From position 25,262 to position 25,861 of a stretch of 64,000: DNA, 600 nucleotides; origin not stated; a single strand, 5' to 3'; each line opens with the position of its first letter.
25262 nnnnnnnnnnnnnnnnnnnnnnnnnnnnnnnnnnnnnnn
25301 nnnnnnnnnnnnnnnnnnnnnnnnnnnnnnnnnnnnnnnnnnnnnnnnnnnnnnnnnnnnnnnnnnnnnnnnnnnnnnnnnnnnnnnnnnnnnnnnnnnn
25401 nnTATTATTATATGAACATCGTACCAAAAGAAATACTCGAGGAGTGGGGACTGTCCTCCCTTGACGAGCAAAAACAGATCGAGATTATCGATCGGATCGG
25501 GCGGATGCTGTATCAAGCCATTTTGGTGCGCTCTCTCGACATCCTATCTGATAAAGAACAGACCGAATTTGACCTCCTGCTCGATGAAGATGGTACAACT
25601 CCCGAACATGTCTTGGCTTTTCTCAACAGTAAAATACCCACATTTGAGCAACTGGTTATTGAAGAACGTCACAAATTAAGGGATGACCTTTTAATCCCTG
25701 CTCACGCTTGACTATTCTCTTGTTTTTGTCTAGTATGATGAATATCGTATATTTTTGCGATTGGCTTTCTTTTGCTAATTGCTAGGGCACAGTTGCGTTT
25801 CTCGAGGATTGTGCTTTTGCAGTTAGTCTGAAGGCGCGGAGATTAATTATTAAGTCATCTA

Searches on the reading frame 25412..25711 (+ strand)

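Call 34: search_protein_families(library=pfam, proteins=[window:25412-25711:+], max_evalue=1)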
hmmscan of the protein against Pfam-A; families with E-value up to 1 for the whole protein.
window:25412-25711:+ (99 aa): 1 family
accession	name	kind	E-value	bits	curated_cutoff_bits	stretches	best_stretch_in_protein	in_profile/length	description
PF18908.5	DUF5663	-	0.0018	19.2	23.7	1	8-89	1-80/84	Protein of unknown function (DUF5663)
